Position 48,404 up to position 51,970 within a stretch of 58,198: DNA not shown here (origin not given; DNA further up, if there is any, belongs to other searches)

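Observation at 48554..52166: Plasmid-type replication module: RHH protein plus a 1088-aa zinc-finger/Toprim/DUF3987 primase-helicase-like protein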

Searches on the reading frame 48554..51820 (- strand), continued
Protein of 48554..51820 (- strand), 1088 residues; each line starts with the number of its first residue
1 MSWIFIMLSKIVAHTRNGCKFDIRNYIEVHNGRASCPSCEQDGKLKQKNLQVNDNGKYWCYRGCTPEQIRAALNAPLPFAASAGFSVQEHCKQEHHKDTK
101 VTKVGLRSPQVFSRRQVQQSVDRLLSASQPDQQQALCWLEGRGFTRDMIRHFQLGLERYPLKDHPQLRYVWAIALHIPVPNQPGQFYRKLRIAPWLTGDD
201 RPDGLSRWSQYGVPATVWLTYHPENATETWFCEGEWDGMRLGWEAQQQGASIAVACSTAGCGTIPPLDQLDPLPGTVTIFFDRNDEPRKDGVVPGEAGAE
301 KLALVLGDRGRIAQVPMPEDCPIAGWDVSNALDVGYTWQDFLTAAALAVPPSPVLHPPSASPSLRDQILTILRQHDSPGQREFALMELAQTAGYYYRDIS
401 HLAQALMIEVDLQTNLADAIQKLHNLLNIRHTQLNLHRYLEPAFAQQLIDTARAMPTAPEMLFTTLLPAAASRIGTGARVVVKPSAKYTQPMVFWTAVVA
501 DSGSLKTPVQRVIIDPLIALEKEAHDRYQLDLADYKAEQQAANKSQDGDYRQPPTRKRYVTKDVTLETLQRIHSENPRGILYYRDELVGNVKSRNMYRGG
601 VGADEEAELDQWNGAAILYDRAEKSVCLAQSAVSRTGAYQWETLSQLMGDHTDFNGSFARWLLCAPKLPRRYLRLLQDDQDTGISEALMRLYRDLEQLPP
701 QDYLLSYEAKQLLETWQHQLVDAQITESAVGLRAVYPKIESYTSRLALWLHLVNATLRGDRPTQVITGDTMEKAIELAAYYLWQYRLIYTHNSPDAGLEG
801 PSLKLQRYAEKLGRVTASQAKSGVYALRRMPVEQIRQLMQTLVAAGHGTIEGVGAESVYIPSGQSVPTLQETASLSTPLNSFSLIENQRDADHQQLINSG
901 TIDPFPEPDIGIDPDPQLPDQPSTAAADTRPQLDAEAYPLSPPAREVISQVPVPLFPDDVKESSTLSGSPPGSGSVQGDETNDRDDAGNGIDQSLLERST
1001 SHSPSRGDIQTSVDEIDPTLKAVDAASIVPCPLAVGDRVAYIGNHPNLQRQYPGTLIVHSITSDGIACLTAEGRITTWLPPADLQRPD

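Call 42: find_encoding_contigs(protein=P0065, flank=8000, max_places=1)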
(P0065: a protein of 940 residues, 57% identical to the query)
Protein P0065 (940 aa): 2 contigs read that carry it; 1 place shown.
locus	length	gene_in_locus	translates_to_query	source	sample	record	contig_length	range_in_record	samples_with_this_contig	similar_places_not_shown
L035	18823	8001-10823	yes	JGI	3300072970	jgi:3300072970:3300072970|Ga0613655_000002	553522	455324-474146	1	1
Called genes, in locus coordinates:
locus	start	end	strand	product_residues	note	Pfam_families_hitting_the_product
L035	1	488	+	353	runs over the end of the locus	-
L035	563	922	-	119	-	-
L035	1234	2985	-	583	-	-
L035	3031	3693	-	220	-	-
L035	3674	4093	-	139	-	-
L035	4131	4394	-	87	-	-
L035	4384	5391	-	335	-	-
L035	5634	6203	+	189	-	PF13560:HTH_31 (faint)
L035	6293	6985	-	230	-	PF13560:HTH_31 (weak), PF01381:HTH_3, PF00717:Peptidase_S24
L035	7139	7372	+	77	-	PF13693:HTH_35, PF01381:HTH_3 (weak)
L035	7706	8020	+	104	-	-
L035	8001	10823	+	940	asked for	PF13148:DUF3987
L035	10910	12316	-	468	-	PF00239:Resolvase, PF13408:Zn_ribbon_recom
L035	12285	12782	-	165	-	PF02391:MoaE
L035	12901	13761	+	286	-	PF02698:DUF218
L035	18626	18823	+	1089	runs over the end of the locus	PF01590:GAF, PF00989:PAS, PF08447:PAS_3, PF00989:PAS, PF08447:PAS_3, PF08448:PAS_4, PF08448:PAS_4, PF00989:PAS, +7 more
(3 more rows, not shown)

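Call 46: predict_structure(alignment_id=A1)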
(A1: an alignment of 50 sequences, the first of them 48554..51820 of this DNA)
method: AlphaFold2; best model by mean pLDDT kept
length: 1088 residues; sequences in the alignment: 50
mean_pLDDT: 66.2   pTM: 0.47
mean pLDDT of the five models: 66.2, 65.4, 64.9, 63.3, 63.2
residues with pLDDT >= 90: 235; 70-90: 386; 50-70: 140; < 50: 327
segments of 3 or more residues with pLDDT < 50: 1-19, 79-108, 354-360, 502-506, 584-631, 651-656, 796-798, 864-1056, 1076-1079, 1081-1088
pLDDT, mean of each block of 10 residues (from residue 1): 41 42 77 83 74 81 81 67 30 28 40 94 91 93 94 94 74 93 90 85 78 86 95 93 95 88 82 94 80 83 91 92 89 94 94 49 78 84 88 84 81 74 79 86 93 79 87 83 78 73 54 85 89 86 60 79 54 67 41 33 31 34 34 62 60 49 61 57 88 90 92 89 81 76 91 95 94 93 80 55 74 84 75 81 79 83 47 28 26 24 24 24 23 26 26 27 27 27 27 26 24 25 22 23 27 43 55 50 36
secondary structure, 60 per line:
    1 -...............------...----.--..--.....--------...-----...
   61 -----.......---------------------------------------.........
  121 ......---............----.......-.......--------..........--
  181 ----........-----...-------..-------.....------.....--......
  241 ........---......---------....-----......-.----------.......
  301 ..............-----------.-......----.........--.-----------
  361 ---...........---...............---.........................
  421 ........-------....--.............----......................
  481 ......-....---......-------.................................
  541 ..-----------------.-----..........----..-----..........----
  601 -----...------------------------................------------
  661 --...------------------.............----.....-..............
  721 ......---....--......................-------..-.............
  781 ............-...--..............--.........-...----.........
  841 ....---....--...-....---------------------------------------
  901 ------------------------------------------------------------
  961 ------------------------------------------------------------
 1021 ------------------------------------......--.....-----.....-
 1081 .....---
elements in order (helices of 4 or more, strands of 3 or more residues): H2-16 H37-41 E50-52 E58-60 H66-72 H114-126 H130-141 H146-152 E154-160 E169-178 E185-192 E217-221 E228-232 H235-248 E252-257 H267-270 E276-281 H294-309 E310-314 H328-333 H338-346 H364-374 H378-392 H396-428 H436-439 H442-454 H459-477 E478-483 E488-491 E495-500 H508-542 H566-575 H587-596 E633-640 H641-648 E663-665 H684-696 E701-705 H707-726 H730-733 H736-757 H768-792 H799-812 H817-823 H832-844 E848-851 E858-861 E1057-1062 E1065-1069 E1075-1079 H1081-1085

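Call 51: fold_search(model_id=the predicted structure, library=pdb)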
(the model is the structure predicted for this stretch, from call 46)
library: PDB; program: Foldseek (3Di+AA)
matches with E <= 10: 770; with E <= 0.001: 16
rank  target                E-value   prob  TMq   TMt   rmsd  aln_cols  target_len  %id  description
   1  1eqn_A                1.8e-07  1.00  0.16  0.47  10.5       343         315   15  E.COLI PRIMASE CATALYTIC CORE (released 2000-06-30)
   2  1dd9                  4.4e-07  1.00  0.16  0.48  10.8       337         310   15  STRUCTURE OF THE DNAG CATALYTIC CORE (released 2000-04-07)
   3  1eqn_B                6.0e-07  1.00  0.16  0.48  10.3       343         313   15  E.COLI PRIMASE CATALYTIC CORE (released 2000-06-30)
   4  3b39_A                6.0e-07  1.00  0.16  0.46  11.1       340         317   16  Structure of the DnaG primase catalytic domain bound to ssDNA (released 2008-01-15)
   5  1eqn_C                6.3e-07  1.00  0.16  0.48  10.4       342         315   15  E.COLI PRIMASE CATALYTIC CORE (released 2000-06-30)
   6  5guj                  7.3e-07  1.00  0.16  0.47  11.4       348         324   13  Crystal structure of the Bacillus subtilis DnaG RNA Polymerase Domain, natural degradation of full length DnaG (released 2017-04-19)
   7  1eqn_D                8.1e-07  1.00  0.16  0.46  10.4       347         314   16  E.COLI PRIMASE CATALYTIC CORE (released 2000-06-30)
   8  1eqn_E                1.2e-06  1.00  0.16  0.47  10.2       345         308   15  E.COLI PRIMASE CATALYTIC CORE (released 2000-06-30)
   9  1dde                  2.3e-06  1.00  0.16  0.46  10.1       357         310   15  STRUCTURE OF THE DNAG CATALYTIC CORE (released 2000-04-07)
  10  4edg                  5.4e-06  1.00  0.16  0.47  11.6       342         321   14  The structure of the S. aureus DnaG RNA Polymerase Domain bound to ATP and Manganese (released 2012-07-25)
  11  5w33                  6.9e-06  1.00  0.16  0.49  10.0       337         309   14  Crystal structure of the RNA polymerase domain (RPD) of Mycobacterium tuberculosis primase DnaG (released 2018-03-28)
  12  3b39_B                7.3e-06  1.00  0.16  0.46  10.0       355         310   14  Structure of the DnaG primase catalytic domain bound to ssDNA (released 2008-01-15)
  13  5w35_B                1.0e-05  1.00  0.16  0.45  10.7       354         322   13  Crystal structure of the RNA polymerase domain (RPD) of Mycobacterium tuberculosis primase DnaG in complex with a doub (released 2018-03-28)
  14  5w34_A                2.9e-05  1.00  0.15  0.45  10.8       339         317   14  Crystal structure of the RNA polymerase domain (RPD) of Mycobacterium tuberculosis primase DnaG in complex with double (released 2018-03-28)
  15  5w35_A                3.2e-05  1.00  0.16  0.47  10.8       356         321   14  Crystal structure of the RNA polymerase domain (RPD) of Mycobacterium tuberculosis primase DnaG in complex with a doub (released 2018-03-28)
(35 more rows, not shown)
